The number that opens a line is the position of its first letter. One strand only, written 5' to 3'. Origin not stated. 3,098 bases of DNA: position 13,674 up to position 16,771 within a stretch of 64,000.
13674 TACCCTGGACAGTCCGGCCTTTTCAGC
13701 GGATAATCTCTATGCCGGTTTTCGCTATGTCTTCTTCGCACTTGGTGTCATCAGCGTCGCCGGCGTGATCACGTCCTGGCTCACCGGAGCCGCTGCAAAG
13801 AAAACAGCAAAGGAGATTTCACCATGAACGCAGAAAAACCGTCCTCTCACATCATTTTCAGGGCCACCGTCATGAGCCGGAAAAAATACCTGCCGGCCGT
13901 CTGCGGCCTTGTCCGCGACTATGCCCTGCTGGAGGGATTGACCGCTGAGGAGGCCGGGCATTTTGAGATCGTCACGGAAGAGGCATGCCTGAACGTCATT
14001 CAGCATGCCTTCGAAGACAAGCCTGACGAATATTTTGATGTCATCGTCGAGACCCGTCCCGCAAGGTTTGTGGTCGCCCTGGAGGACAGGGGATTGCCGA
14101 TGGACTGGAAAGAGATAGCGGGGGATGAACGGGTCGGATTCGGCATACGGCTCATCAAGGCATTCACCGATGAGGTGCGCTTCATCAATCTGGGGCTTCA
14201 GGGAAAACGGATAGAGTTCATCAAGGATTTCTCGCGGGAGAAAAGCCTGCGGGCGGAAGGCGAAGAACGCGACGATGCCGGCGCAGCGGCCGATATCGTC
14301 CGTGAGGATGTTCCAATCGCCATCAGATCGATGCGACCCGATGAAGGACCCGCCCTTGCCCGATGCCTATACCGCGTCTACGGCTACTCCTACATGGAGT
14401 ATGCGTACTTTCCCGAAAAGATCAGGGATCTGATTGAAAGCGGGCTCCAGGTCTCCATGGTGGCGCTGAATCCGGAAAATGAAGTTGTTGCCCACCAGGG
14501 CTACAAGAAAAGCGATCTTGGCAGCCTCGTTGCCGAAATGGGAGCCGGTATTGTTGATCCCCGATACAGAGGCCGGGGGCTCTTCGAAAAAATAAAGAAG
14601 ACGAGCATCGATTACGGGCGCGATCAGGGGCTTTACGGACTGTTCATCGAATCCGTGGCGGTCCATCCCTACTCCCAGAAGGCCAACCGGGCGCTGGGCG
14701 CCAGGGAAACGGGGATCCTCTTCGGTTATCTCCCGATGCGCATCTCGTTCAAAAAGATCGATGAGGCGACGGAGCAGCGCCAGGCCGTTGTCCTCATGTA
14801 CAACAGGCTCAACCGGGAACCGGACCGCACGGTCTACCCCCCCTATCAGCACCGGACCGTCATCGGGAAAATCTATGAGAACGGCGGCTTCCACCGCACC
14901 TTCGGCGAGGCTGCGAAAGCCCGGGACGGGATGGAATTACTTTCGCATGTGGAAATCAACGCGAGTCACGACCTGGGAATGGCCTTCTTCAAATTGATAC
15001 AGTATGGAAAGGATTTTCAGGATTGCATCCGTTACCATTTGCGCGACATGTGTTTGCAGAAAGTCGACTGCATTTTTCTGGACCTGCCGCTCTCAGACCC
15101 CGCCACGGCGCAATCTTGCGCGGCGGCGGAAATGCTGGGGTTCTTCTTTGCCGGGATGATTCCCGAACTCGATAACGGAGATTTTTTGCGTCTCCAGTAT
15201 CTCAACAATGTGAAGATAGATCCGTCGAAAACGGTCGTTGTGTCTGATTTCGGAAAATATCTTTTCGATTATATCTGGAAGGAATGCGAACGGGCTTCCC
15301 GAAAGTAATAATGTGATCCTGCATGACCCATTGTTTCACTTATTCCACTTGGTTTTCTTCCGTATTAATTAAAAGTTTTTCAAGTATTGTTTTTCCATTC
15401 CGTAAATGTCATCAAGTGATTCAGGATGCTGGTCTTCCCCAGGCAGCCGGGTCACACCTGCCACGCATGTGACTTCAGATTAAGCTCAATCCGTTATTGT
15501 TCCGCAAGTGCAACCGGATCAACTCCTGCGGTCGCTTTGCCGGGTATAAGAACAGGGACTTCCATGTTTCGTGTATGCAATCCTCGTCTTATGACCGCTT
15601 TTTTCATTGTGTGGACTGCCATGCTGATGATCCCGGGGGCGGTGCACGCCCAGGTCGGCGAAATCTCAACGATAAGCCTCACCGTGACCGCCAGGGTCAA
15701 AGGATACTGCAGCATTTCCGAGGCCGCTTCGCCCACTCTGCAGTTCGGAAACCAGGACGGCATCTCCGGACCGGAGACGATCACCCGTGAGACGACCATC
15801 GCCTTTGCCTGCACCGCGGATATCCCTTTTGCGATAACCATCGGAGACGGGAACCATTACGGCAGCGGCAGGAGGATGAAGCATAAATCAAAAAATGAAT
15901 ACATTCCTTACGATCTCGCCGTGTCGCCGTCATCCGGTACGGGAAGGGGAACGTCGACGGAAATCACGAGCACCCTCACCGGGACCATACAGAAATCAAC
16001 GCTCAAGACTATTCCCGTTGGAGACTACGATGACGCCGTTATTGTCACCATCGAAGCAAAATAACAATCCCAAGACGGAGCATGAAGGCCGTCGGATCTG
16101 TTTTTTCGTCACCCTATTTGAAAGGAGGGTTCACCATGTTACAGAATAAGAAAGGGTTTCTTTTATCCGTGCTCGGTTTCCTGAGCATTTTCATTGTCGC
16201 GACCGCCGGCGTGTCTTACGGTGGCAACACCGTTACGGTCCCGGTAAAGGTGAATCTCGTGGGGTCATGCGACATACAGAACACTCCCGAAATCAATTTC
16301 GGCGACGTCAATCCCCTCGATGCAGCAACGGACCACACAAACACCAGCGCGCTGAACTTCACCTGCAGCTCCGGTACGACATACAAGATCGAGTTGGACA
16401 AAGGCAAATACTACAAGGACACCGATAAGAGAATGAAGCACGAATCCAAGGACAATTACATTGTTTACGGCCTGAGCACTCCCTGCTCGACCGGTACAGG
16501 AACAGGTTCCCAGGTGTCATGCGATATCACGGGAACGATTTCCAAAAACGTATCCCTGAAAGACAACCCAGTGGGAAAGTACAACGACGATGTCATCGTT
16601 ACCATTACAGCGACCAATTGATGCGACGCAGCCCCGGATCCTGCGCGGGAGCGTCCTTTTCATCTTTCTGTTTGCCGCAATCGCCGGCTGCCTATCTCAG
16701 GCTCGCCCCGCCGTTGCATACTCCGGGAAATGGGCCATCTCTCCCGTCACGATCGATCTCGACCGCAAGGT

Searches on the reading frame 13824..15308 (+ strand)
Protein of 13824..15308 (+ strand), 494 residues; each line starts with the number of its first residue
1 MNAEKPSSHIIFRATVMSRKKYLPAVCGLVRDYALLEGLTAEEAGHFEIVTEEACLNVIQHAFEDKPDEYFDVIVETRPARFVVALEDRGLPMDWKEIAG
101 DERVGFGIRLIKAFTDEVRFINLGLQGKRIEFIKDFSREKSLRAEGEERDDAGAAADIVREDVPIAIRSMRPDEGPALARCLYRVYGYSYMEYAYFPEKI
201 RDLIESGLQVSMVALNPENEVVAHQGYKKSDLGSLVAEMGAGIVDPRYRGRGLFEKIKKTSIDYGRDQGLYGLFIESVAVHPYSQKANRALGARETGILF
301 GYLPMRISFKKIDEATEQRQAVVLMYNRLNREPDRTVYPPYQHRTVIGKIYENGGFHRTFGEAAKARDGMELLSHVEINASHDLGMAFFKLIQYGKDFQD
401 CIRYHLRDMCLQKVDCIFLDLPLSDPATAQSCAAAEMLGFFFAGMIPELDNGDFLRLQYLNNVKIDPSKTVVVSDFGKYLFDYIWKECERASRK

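Call 42: search_protein_families(library=pfam, proteins=[window:13824-15308:+], max_evalue=0.01)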
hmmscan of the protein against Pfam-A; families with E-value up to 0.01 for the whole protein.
window:13824-15308:+ (494 aa): 2 families
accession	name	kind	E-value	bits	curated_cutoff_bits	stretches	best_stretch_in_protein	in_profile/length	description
PF13581.12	HATPase_c_2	-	8.9e-15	55.3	27.4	1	18-132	3-125/127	Histidine kinase-like ATPase domain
PF00583.31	Acetyltransf_1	-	0.0003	21.5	20.7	1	210-278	34-101/116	Acetyltransferase (GNAT) family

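Call 47: search_protein_families(library=ncbifam, proteins=[window:13824-15308:+], max_evalue=0.1)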
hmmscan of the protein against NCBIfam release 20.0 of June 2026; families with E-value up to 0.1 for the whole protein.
window:13824-15308:+ (494 aa): 4 families
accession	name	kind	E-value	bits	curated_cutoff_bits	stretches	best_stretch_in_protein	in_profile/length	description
NF003144.0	PRK04069.1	equivalog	5.9e-05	22.5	145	1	38-99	34-95/161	anti-sigma B factor RsbW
TIGR01925.2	spIIAB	equivalog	9.3e-05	22.4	135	1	39-136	30-136/137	anti-sigma F factor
TIGR01924.1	rsbW_low_gc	equivalog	0.0056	16.1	155.05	1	37-96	33-92/159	anti-sigma B factor RsbW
NF040503.1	resist_ArsN1a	equivalog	0.047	13.4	170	1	221-298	59-138/159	arsinothricin resistance N-acetyltransferase ArsN1 family A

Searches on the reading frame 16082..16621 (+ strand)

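Call 65: search_protein_families(library=pfam, proteins=[window:16082-16621:+], max_evalue=0.01)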
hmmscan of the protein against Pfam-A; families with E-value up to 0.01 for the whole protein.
window:16082-16621:+ (179 aa): 2 families
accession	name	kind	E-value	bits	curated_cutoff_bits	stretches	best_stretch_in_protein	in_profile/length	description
PF05229.21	SCPU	-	4.2e-16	60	22.4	1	50-152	2-107/138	Spore Coat Protein U domain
PF17317.7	MFA1_2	-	0.0083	16.2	25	0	112-131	6-25/34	Mating hormone A-factor 1&2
